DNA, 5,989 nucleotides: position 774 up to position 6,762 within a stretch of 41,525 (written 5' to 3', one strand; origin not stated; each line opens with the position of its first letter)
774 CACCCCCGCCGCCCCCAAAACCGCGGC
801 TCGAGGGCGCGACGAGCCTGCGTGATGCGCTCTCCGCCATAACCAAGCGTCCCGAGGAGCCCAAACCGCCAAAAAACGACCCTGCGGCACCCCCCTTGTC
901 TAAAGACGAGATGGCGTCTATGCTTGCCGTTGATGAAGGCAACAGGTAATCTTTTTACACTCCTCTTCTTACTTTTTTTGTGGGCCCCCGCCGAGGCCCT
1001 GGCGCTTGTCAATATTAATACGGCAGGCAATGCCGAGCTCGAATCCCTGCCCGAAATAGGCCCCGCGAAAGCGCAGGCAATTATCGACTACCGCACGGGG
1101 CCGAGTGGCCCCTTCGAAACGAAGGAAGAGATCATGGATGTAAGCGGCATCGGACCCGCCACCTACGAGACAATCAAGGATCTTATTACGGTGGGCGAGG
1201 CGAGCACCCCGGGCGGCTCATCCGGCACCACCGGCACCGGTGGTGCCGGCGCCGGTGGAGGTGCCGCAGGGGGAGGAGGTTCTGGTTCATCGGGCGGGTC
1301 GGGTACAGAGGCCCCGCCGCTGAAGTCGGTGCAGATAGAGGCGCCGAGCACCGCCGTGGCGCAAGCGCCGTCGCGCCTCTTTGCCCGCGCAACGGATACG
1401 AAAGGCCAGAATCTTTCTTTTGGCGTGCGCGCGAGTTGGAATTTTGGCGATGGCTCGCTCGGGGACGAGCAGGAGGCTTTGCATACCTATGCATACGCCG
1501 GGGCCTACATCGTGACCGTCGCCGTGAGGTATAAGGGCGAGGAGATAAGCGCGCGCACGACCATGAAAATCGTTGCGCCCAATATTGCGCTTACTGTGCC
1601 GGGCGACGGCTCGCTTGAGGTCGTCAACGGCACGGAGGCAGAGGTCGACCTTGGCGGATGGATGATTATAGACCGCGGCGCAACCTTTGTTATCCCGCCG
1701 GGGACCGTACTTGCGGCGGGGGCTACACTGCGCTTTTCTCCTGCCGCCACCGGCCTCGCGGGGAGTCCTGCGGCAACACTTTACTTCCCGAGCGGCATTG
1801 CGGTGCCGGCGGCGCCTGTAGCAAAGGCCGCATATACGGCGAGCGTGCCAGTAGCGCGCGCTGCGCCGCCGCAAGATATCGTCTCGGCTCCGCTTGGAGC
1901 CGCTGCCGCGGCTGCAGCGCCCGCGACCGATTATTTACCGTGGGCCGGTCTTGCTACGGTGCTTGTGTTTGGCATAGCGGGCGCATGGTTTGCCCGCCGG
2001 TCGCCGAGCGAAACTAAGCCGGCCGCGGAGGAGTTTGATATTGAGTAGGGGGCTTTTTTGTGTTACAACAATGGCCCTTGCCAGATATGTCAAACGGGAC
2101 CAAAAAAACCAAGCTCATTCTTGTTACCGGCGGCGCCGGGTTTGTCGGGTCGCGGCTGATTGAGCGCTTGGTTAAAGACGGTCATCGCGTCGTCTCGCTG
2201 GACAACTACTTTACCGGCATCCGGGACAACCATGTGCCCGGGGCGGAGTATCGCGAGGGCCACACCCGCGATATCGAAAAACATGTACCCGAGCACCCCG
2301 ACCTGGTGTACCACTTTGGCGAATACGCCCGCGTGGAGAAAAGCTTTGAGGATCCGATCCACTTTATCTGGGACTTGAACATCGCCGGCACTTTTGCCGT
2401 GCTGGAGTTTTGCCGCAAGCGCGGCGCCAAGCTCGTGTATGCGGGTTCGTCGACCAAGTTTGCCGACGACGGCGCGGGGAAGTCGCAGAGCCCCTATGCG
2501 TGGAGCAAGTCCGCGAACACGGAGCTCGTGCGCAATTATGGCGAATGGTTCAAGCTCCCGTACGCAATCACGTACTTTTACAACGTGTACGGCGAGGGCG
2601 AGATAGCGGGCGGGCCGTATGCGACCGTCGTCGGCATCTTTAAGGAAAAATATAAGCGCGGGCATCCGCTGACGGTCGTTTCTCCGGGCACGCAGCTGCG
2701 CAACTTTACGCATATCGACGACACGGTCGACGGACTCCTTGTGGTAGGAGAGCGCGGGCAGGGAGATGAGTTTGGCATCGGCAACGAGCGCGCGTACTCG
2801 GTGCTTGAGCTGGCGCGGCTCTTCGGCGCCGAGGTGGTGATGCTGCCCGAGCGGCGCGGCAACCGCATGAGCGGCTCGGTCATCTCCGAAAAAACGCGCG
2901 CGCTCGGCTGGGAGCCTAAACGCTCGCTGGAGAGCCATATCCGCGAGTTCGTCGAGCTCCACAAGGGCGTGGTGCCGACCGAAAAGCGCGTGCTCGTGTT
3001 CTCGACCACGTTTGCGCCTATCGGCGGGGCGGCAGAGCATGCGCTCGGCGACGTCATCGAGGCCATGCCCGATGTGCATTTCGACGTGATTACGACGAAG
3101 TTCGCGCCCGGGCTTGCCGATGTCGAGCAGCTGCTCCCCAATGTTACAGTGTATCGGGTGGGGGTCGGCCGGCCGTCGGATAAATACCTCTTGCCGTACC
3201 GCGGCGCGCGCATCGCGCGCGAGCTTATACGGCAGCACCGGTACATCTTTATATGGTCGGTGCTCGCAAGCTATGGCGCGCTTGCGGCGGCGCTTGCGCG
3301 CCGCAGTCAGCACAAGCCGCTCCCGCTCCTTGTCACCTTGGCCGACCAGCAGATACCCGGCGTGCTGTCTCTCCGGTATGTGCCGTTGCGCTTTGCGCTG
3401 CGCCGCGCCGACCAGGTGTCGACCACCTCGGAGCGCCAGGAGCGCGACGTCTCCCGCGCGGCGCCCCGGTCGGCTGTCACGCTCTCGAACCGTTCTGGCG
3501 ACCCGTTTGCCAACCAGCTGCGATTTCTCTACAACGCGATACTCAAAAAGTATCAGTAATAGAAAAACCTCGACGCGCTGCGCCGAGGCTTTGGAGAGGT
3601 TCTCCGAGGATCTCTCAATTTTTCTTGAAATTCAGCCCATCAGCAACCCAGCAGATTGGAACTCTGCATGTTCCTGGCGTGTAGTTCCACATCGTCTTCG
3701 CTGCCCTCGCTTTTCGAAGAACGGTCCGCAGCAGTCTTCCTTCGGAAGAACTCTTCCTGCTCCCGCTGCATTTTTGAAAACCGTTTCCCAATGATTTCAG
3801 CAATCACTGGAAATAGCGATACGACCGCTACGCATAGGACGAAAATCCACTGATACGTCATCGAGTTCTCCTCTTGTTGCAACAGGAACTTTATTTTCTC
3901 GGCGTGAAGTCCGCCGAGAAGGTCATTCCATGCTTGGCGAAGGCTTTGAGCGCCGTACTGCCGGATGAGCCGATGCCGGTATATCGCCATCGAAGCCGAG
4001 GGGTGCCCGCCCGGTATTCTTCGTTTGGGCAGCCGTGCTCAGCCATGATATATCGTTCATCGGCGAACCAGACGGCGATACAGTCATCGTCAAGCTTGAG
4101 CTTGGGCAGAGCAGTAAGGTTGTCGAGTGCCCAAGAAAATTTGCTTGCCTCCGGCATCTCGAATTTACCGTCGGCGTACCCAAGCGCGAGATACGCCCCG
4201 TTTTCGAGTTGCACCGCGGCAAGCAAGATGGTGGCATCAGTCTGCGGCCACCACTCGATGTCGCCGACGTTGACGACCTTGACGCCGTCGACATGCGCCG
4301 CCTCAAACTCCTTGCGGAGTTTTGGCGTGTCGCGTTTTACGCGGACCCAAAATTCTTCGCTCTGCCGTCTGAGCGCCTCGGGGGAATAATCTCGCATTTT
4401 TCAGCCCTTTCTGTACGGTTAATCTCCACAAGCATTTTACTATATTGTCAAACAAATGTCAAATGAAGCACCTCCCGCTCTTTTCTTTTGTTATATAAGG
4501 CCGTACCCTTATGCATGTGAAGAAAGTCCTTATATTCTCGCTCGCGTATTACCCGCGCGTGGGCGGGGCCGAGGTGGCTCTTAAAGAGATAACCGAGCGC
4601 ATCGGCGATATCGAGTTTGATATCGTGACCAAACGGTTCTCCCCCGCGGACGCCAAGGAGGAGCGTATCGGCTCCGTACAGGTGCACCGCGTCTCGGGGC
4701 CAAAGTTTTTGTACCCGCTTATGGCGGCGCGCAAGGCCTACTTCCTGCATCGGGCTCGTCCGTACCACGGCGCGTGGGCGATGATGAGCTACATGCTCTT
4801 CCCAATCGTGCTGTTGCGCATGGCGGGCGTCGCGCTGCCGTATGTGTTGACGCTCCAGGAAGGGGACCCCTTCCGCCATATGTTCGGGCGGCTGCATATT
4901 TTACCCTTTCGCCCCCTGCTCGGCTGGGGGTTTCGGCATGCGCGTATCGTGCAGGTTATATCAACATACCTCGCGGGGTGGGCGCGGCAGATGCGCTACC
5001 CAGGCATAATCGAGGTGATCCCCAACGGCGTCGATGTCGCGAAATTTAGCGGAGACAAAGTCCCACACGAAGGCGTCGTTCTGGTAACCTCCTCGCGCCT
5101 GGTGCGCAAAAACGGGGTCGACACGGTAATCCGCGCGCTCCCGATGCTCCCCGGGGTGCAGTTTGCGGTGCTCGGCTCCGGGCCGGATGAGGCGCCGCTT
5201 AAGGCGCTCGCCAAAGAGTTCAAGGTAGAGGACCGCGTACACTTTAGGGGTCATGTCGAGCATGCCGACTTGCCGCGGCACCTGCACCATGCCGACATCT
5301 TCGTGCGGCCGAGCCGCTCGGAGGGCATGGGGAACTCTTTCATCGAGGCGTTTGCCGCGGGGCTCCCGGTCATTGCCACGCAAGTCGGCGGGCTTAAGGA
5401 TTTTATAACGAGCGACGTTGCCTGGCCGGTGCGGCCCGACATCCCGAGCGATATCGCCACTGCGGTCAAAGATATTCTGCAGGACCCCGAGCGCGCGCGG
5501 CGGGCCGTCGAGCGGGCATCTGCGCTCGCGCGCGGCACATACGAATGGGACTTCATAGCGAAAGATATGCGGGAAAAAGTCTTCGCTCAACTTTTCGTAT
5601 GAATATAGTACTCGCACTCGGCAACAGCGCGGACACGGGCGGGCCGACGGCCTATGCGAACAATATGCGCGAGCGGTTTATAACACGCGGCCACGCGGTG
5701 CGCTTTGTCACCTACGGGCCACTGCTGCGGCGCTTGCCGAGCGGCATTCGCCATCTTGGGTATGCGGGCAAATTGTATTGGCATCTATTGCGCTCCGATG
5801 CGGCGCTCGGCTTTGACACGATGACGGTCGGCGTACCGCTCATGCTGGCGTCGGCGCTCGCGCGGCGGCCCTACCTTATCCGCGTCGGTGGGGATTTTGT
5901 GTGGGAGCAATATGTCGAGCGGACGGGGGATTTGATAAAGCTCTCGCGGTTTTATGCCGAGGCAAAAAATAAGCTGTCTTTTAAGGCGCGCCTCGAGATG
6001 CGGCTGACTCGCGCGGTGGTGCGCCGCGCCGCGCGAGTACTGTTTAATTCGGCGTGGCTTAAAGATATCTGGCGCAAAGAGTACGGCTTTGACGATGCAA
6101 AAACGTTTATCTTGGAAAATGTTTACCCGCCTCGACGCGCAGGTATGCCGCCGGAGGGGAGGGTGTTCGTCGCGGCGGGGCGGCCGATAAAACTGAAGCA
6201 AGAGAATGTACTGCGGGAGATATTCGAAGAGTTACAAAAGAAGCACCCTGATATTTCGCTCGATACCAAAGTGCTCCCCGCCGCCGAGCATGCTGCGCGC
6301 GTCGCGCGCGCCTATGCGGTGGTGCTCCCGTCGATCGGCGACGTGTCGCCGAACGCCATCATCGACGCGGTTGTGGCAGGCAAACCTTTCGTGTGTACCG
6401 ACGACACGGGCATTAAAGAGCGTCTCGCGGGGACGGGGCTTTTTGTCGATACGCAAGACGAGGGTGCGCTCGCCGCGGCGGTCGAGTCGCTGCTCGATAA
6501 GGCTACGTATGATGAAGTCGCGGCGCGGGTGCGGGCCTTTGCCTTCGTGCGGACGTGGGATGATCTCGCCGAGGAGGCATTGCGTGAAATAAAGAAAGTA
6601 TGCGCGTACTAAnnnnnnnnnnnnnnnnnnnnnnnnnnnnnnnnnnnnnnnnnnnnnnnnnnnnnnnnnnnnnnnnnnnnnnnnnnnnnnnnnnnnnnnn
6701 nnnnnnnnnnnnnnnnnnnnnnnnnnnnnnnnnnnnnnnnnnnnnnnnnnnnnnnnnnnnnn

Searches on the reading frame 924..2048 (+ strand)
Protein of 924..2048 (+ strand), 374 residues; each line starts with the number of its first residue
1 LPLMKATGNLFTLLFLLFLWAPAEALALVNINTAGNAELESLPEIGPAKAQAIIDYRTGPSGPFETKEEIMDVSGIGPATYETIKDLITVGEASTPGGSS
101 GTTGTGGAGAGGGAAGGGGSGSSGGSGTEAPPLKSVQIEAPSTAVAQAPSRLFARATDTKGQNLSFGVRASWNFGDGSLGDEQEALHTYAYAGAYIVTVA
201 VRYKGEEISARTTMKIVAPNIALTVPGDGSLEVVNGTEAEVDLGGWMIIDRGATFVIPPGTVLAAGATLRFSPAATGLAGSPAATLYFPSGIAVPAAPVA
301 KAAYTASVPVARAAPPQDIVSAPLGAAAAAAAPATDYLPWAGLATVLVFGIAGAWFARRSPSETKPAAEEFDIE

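Call 5: search_protein_families(library=pfam, proteins=[window:924-2048:+], max_evalue=0.001)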
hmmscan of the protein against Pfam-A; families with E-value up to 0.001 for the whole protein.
window:924-2048:+ (374 aa): 5 families
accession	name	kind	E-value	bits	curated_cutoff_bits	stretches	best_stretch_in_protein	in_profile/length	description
PF12836.13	HHH_3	-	4e-16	59.3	27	1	28-89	5-65/65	Helix-hairpin-helix motif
PF00633.29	HHH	-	3.1e-10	39.8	24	1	29-56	3-30/30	Helix-hairpin-helix motif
PF00801.26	PKD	-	1.8e-08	34.7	23.5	1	140-214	6-78/80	PKD domain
PF18911.6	PKD_4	-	2.6e-08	34.2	27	1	168-213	35-80/85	PKD domain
PF00932.25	LTD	-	1.2e-06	29.3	34.3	1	231-275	25-71/109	Lamin Tail Domain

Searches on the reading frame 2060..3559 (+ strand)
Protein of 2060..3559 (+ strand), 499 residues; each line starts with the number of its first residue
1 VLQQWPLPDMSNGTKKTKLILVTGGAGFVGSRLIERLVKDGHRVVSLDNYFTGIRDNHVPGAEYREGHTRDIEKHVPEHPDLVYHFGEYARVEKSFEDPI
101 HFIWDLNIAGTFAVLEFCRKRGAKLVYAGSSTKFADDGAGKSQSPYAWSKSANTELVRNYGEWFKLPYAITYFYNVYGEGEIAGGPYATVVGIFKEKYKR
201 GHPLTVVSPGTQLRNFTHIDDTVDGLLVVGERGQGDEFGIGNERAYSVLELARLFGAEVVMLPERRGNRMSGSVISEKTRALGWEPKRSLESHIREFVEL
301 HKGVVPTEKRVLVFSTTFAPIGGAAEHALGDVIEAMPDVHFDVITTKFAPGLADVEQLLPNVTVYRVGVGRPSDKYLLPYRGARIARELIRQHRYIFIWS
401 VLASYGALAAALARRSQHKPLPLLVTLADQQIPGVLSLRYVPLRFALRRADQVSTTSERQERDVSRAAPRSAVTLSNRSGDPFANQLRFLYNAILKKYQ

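Call 5: search_protein_families(library=pfam, proteins=[window:2060-3559:+], max_evalue=0.001)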
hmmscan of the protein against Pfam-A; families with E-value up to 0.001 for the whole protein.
window:2060-3559:+ (499 aa): 8 families
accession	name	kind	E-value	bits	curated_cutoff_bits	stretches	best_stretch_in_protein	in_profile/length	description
PF01370.27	Epimerase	-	1e-39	136.8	20.9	1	20-241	1-240/240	NAD dependent epimerase/dehydratase family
PF16363.11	GDP_Man_Dehyd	-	3.4e-28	99.5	27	1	21-268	1-275/332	GDP-mannose 4,6 dehydratase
PF13579.12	Glyco_trans_4_4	-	6.5e-11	43.3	29.7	1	339-468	19-146/158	Glycosyl transferase 4-like domain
PF04321.23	RmlD_sub_bind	-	1.3e-08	34.7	27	1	20-158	3-123/287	RmlD substrate binding domain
PF02719.21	Polysacc_synt_2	-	2.6e-07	30.6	20.2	1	78-254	76-242/293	Polysaccharide biosynthesis protein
PF01073.25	3Beta_HSD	-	4.8e-07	29.5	22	1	21-131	1-117/280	3-beta hydroxysteroid dehydrogenase/isomerase family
PF07993.18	NAD_binding_4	-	2.7e-06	27.2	20.1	0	81-141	90-146/258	Male sterility protein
PF13439.12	Glyco_transf_4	-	0.00018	22.1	28.5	0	339-466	20-150/170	Glycosyltransferase Family 4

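Call 58: search_protein_families(library=ncbifam, proteins=[window:2060-3559:+], max_evalue=0.00001)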
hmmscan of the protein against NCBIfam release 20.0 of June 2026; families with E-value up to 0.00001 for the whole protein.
window:2060-3559:+ (499 aa): 17 families
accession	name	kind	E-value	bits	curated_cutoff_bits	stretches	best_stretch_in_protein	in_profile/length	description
TIGR01181.1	dTDP_gluc_dehyt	equivalog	1.7e-25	89.8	365.1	1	20-299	2-309/321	dTDP-glucose 4,6-dehydratase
TIGR01179.1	galE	equivalog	7.8e-19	67.7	262.3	1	20-296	2-320/332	UDP-glucose 4-epimerase GalE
TIGR04180.1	EDH_00030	hypoth_equivalog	2.4e-18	66.3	475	1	20-255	1-252/297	NAD-dependent 4,6-dehydratase LegB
TIGR02197.1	heptose_epim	equivalog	2.8e-18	66.1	274.6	1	20-253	1-254/316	ADP-glyceromanno-heptose 6-epimerase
NF007582.0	PRK10217.1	equivalog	8.8e-15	54.6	698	1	18-245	2-256/355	dTDP-glucose 4,6-dehydratase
NF007490.0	PRK10084.1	subfamily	2.1e-14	53.3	649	0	20-123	3-116/361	dTDP-glucose 4,6-dehydratase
NF011728.1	PRK15181.1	equivalog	1.2e-10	41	760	1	18-227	16-246/348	Vi polysaccharide biosynthesis UDP-N-acetylglucosaminuronic acid C-4 epimerase TviC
NF008872.0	PRK11908.1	equivalog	7.3e-09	35.1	294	0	146-265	149-277/349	bifunctional UDP-4-keto-pentose/UDP-xylose synthase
NF042422.1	oxyalk_red_OleD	equivalog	1.9e-08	34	580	1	20-171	3-142/329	2-alkyl-3-oxoalkanoate reductase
NF007956.0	PRK10675.1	subfamily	2.5e-08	33.5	394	1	20-138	3-132/338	UDP-glucose 4-epimerase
NF043036.1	ErythonDh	equivalog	1.1e-07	31.4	325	1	20-159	3-162/321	D-erythronate dehydrogenase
TIGR03466.1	HpnA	hypoth_equivalog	1.4e-07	30.8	367.65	1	20-141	3-124/327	hopanoid-associated sugar epimerase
TIGR02622.1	CDP_4_6_dhtase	equivalog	2.2e-07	30.3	278.45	1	17-122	4-119/352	CDP-glucose 4,6-dehydratase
TIGR01214.1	rmlD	equivalog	6e-07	28.8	224.05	1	20-153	2-119/285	dTDP-4-dehydrorhamnose reductase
NF041015.1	UDPsulfquin_syn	equivalog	1.5e-06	27.5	575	0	20-55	3-38/384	UDP-sulfoquinovose synthase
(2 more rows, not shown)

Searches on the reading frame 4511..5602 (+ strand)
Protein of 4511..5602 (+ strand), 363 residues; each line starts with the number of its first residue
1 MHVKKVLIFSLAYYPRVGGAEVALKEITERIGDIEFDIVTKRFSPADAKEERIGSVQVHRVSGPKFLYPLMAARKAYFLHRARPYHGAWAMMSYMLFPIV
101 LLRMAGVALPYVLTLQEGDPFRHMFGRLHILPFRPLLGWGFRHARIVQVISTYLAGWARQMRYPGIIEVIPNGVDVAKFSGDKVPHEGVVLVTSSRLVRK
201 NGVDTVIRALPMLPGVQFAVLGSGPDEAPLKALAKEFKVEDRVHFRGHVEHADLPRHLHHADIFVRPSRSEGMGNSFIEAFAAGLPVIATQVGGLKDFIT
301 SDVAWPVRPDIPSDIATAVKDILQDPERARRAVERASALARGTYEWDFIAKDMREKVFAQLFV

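Call 5: search_protein_families(library=pfam, proteins=[window:4511-5602:+], max_evalue=0.001)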
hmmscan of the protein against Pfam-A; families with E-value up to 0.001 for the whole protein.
window:4511-5602:+ (363 aa): 5 families
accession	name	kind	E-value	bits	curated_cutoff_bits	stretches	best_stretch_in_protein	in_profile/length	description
PF00534.26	Glycos_transf_1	-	3.9e-33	114.9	26.4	1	185-336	12-169/172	Glycosyl transferases group 1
PF13692.12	Glyco_trans_1_4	-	2e-29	103.1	27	1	190-325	3-142/142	Glycosyl transferases group 1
PF13524.12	Glyco_trans_1_2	-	2e-11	44.5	25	1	206-352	5-141/144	Glycosyl transferase-like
PF20706.3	GT4-conflict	-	2.4e-10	40.4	26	1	216-351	233-383/385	Family 4 Glycosyltransferase in conflict systems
PF13439.12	Glyco_transf_4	-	6.9e-09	36.4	28.5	1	17-177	1-169/170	Glycosyltransferase Family 4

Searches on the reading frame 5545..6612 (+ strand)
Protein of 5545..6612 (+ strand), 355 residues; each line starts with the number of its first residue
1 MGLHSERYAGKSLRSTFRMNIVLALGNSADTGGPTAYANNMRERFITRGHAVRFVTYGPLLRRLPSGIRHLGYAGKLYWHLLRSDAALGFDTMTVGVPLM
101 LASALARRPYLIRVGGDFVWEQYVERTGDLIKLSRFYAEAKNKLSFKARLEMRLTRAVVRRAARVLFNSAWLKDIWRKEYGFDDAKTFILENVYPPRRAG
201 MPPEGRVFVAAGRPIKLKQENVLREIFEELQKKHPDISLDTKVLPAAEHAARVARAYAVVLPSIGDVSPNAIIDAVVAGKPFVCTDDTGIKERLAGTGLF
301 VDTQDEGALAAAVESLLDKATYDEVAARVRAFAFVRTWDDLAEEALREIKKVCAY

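Call 5: search_protein_families(library=pfam, proteins=[window:5545-6612:+], max_evalue=0.001)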
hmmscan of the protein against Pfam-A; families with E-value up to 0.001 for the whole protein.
window:5545-6612:+ (355 aa): 4 families
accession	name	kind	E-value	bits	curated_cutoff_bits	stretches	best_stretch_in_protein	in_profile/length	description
PF13692.12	Glyco_trans_1_4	-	7.2e-10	39.7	27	1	235-318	59-141/142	Glycosyl transferases group 1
PF13439.12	Glyco_transf_4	-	9.4e-07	29.5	28.5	1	32-192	2-164/170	Glycosyltransferase Family 4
PF13579.12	Glyco_trans_4_4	-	1.4e-06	29.2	29.7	1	36-190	5-155/158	Glycosyl transferase 4-like domain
PF00534.26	Glycos_transf_1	-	3.2e-06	27.2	26.4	1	253-320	90-159/172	Glycosyl transferases group 1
